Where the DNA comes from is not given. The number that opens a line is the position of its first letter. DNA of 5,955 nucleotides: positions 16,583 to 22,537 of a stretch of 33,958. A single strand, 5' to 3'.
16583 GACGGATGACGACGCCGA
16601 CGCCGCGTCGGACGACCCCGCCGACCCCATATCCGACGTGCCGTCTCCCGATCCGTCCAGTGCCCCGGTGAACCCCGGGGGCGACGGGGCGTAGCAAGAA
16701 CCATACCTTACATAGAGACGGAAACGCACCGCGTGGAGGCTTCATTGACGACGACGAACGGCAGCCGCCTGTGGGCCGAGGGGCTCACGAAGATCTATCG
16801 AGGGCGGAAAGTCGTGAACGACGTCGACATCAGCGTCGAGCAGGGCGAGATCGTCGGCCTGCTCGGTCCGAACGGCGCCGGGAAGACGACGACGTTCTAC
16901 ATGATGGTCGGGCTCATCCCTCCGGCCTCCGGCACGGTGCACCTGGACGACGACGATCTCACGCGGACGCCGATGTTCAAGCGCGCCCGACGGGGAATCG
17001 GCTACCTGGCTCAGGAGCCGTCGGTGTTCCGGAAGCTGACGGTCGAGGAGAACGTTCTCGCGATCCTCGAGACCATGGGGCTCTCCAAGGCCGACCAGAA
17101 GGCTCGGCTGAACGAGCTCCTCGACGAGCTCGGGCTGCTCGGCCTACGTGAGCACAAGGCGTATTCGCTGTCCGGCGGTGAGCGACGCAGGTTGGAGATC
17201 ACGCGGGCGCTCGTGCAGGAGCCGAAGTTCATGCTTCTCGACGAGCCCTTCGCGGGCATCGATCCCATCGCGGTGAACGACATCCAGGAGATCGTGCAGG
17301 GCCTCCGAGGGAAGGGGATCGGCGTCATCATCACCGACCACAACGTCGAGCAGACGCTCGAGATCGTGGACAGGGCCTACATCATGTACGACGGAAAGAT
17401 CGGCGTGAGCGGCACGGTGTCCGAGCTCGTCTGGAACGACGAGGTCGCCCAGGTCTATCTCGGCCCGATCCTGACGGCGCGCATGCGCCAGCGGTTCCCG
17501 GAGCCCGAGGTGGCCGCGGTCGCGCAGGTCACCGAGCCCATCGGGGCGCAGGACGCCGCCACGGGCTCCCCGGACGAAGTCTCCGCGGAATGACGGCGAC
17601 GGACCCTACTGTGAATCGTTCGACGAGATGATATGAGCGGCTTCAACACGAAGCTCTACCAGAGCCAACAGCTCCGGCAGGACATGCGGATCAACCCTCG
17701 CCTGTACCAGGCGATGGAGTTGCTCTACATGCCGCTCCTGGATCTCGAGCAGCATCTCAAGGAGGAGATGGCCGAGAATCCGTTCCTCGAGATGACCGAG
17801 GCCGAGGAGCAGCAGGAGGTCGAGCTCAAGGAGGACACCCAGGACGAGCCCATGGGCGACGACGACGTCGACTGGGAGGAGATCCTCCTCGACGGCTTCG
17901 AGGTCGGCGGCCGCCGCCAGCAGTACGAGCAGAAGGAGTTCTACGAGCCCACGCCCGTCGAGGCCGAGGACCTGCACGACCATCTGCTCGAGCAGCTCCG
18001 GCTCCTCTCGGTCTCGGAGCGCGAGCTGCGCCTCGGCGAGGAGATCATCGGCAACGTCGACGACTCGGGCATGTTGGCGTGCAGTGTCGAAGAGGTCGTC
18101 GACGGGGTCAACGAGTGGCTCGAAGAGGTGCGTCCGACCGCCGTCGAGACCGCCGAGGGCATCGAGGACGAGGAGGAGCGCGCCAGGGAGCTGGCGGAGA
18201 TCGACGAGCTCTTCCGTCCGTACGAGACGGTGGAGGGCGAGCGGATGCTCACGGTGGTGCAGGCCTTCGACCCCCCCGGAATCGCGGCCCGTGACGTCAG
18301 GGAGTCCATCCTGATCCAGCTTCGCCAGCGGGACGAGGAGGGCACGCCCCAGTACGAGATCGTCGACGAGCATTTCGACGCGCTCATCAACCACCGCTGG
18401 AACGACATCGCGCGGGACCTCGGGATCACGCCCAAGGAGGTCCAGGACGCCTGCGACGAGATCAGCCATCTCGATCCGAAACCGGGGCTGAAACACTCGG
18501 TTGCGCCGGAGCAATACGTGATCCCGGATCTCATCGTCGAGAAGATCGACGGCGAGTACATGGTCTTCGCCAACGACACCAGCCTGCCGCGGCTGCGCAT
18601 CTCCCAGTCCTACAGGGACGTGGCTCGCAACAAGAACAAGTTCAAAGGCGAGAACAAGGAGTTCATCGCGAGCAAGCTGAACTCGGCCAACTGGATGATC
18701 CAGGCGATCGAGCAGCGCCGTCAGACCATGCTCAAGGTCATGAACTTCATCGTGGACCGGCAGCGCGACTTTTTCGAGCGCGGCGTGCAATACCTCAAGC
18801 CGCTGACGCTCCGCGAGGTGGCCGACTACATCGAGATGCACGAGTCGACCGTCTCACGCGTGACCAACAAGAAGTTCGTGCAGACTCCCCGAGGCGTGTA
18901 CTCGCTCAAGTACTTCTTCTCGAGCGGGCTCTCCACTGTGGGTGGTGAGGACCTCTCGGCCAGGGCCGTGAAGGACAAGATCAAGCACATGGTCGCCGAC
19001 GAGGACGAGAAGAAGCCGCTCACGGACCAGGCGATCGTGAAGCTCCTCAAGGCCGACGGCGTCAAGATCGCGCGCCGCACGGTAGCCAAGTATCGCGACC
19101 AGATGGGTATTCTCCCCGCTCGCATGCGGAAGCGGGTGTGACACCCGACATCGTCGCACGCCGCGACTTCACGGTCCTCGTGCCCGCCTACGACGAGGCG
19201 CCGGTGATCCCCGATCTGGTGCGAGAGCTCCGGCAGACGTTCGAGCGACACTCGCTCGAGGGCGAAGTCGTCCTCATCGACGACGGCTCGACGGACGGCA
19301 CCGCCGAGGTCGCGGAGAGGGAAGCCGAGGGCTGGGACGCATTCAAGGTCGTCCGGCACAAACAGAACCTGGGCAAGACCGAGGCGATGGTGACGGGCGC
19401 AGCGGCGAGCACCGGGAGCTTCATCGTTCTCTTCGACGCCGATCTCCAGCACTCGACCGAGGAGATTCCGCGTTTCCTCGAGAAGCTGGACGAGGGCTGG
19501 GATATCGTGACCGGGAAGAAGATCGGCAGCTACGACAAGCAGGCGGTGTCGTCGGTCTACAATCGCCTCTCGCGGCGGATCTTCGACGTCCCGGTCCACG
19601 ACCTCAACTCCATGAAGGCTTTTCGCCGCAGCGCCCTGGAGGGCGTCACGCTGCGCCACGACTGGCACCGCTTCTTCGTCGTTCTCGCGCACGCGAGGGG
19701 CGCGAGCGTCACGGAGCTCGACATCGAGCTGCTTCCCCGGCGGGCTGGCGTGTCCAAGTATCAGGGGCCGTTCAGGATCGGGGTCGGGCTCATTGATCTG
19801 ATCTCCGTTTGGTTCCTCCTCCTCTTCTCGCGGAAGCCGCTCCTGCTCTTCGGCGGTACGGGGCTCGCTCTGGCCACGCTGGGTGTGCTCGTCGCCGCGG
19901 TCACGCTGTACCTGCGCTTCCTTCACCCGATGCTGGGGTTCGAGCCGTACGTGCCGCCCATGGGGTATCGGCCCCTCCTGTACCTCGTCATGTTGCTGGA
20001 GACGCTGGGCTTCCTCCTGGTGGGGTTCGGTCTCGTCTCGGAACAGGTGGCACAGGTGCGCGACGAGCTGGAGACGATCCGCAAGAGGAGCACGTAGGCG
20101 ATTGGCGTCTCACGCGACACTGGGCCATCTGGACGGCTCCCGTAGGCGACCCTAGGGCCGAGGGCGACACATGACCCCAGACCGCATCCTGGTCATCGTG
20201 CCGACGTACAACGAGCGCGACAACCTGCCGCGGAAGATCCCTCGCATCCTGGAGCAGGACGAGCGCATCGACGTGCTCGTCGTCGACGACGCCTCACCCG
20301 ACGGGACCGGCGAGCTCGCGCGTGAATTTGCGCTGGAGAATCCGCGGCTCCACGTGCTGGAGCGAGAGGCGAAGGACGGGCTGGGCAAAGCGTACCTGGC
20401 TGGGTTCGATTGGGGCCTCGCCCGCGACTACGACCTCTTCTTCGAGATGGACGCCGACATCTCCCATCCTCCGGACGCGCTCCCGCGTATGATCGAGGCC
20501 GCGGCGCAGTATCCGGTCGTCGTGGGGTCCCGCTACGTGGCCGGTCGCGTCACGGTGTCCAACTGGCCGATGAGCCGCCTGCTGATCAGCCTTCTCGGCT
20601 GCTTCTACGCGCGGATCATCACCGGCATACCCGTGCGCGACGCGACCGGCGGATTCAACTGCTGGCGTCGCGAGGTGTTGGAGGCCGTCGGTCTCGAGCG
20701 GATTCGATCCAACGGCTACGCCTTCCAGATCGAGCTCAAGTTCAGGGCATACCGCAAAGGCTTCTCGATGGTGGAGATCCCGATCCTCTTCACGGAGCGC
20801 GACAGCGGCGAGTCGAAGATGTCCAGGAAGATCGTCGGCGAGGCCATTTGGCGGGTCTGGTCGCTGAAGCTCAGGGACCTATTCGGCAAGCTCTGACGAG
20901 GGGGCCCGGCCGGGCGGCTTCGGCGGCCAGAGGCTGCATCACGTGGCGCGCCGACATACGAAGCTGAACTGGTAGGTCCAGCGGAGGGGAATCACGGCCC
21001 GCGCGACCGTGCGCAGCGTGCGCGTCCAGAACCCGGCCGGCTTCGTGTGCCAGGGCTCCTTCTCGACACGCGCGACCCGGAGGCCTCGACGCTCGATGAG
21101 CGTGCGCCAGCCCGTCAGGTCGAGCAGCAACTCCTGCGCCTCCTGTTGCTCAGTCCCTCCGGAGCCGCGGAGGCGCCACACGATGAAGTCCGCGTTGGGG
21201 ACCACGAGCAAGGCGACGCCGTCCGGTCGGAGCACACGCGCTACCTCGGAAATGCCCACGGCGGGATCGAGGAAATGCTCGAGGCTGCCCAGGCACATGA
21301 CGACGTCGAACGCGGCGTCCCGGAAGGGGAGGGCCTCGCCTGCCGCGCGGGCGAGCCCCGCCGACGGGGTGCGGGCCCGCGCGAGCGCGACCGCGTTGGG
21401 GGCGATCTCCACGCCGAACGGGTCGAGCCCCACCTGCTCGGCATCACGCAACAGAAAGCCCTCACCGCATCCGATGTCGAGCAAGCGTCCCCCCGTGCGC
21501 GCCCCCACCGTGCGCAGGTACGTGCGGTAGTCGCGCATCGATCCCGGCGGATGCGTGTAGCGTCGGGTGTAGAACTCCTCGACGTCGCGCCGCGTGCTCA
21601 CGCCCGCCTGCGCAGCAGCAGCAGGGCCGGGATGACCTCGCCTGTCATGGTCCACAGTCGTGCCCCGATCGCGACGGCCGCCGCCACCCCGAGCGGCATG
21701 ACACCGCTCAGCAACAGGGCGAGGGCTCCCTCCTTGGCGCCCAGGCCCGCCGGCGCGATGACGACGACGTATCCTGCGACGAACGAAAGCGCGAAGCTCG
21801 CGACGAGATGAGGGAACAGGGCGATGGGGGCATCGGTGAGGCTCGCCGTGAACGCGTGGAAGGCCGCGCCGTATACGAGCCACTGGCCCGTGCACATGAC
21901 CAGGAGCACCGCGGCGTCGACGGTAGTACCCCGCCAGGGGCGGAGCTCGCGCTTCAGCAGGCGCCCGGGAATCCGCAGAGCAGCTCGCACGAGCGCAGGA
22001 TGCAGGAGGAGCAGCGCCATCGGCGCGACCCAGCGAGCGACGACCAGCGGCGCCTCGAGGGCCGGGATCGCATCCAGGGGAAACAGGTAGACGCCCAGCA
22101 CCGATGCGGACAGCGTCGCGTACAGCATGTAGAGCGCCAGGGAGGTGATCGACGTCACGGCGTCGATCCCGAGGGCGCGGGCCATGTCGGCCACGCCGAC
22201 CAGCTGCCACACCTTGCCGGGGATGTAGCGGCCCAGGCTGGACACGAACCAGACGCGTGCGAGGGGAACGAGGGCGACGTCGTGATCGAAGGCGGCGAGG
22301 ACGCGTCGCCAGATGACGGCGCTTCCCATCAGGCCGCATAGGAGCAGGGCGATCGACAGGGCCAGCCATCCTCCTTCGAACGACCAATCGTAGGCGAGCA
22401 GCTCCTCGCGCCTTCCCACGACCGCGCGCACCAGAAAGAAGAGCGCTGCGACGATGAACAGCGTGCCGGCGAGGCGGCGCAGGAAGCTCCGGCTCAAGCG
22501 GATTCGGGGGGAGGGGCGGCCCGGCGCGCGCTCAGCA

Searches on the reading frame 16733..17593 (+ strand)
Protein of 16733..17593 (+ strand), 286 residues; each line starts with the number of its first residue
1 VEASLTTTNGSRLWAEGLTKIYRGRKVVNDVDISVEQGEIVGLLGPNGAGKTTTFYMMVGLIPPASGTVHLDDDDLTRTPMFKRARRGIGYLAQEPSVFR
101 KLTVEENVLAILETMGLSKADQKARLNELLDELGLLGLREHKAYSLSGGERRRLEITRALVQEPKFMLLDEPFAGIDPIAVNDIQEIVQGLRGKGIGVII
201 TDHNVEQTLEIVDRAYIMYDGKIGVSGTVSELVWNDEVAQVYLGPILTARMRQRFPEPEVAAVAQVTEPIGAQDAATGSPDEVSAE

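Call 46: search_protein_families(library=pfam, proteins=[window:16733-17593:+])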
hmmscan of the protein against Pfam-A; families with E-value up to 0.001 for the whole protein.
window:16733-17593:+ (286 aa): 2 families
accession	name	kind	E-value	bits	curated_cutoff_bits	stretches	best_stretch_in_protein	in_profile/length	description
PF00005.33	ABC_tran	-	5.4e-38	131.1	25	1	28-174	1-137/137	ABC transporter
PF13304.12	AAA_21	-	5.3e-05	23.9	27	0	142-204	234-299/304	AAA domain, putative AbiEii toxin, Type IV TA system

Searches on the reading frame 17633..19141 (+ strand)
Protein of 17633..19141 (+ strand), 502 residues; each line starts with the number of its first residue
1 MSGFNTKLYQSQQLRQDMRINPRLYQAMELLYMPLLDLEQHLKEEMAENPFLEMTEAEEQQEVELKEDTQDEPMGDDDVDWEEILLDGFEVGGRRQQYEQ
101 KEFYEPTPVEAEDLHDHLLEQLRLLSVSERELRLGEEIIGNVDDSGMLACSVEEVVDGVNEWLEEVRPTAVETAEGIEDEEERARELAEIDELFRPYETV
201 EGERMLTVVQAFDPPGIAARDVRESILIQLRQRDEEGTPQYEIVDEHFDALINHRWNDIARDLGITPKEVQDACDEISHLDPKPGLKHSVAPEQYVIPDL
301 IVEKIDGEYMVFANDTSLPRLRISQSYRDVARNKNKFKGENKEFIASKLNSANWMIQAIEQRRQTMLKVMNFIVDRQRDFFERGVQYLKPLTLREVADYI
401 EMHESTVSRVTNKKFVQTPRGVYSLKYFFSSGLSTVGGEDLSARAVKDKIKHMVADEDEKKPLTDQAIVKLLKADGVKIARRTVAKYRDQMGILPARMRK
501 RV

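Call 12: search_protein_families(library=ncbifam, proteins=[window:17633-19141:+])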
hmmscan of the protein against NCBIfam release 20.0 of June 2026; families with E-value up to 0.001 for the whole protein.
window:17633-19141:+ (502 aa): 7 families
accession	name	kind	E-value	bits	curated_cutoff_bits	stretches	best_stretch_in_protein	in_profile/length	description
TIGR02395.1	rpoN_sigma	equivalog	6.2e-126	420.9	277.35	1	14-500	1-434/434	RNA polymerase factor sigma-54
NF004595.0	PRK05932.1-2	equivalog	2.6e-120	402.5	513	2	184-502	160-483/484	RNA polymerase factor sigma-54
NF009118.0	PRK12469.1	subfamily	5e-110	368.6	396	2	200-502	179-481/483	RNA polymerase factor sigma-54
NF004596.0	PRK05932.1-3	subfamily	2.5e-108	363.3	499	3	199-501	204-506/515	RNA polymerase factor sigma-54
NF004598.0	PRK05932.1-5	equivalog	7e-99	331.9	621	2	200-501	202-503/504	RNA polymerase factor sigma-54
NF004597.0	PRK05932.1-4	equivalog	1.8e-94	316.9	817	2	201-501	174-475/477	RNA polymerase factor sigma-54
NF004602.0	PRK05932.2-4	equivalog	5e-57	193.6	506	2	197-502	129-411/416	RNA polymerase factor sigma-54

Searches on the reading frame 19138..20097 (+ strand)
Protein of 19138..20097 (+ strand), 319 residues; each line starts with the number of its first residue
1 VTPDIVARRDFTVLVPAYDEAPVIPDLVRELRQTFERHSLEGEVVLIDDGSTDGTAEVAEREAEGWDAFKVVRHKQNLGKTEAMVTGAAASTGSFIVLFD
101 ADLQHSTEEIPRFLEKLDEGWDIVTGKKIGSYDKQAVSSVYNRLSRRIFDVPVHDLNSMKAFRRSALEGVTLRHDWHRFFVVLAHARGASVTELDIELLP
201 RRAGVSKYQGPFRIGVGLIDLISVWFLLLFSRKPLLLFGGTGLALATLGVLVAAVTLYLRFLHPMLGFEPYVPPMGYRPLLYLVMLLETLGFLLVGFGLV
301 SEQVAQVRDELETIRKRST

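Call 46: search_protein_families(library=pfam, proteins=[window:19138-20097:+])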
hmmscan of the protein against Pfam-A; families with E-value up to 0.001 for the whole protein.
window:19138-20097:+ (319 aa): 2 families
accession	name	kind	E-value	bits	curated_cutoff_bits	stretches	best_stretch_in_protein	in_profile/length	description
PF00535.33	Glycos_transf_2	-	3.4e-28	99.1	23.3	1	12-138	1-125/168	Glycosyl transferase family 2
PF13641.12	Glyco_tranf_2_3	-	3.1e-11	44.2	27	1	11-157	3-153/230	Glycosyltransferase like family 2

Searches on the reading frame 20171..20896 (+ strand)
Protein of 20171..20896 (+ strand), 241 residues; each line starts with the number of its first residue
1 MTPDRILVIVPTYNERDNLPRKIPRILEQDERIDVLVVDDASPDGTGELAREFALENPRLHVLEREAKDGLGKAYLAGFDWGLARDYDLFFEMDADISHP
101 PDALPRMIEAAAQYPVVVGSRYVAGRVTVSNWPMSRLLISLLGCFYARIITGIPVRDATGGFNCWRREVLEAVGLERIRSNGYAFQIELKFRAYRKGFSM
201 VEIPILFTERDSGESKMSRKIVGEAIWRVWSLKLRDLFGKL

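Call 46: search_protein_families(library=pfam, proteins=[window:20171-20896:+])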
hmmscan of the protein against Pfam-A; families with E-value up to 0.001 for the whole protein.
window:20171-20896:+ (241 aa): 2 families
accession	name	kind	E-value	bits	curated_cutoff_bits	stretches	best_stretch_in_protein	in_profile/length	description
PF00535.33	Glycos_transf_2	-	3.4e-32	112.1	23.3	1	8-173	2-167/168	Glycosyl transferase family 2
PF13641.12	Glyco_tranf_2_3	-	1.5e-06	28.8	27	1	3-213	1-214/230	Glycosyltransferase like family 2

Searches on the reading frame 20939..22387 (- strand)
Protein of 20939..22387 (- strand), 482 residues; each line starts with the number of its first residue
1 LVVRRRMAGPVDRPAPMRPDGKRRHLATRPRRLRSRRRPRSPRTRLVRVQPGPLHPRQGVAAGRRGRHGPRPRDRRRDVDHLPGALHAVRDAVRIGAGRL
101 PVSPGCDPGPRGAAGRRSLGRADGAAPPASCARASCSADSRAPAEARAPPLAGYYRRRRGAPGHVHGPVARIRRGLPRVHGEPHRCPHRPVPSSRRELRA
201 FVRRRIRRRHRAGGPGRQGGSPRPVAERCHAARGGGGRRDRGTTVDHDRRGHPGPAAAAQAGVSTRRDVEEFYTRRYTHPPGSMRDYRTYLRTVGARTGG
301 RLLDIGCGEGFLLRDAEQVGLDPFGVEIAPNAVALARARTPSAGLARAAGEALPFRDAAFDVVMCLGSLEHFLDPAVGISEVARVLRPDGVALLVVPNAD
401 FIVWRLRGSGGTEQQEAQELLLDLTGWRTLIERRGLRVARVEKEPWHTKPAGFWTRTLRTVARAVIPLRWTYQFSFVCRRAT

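Call 46: search_protein_families(library=pfam, proteins=[window:20939-22387:-])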
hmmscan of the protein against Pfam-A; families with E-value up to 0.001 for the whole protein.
window:20939-22387:- (482 aa): 8 families
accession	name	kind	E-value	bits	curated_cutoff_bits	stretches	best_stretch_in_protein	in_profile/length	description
PF08241.18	Methyltransf_11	-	5.9e-21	75.3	21.2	1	303-393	1-94/95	Methyltransferase domain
PF13489.12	Methyltransf_23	-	4.8e-17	62.6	27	1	288-426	13-134/164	Methyltransferase domain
PF13649.12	Methyltransf_25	-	1.8e-15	57.8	27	1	303-390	2-97/97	Methyltransferase domain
PF08242.18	Methyltransf_12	-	1.3e-12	48.7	30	1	303-391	1-97/98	Methyltransferase domain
PF13847.12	Methyltransf_31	-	3.1e-11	43.6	27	1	299-398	4-113/145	Methyltransferase domain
PF07021.18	MetW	-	1.3e-06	28.6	21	1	297-407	12-118/193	Methionine biosynthesis protein MetW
PF02353.26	CMAS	-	2.3e-05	24.3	27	1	287-393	51-163/273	Mycolic acid cyclopropane synthetase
PF01209.24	Ubie_methyltran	-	0.0002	21.2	20.1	1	292-392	41-149/233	ubiE/COQ5 methyltransferase family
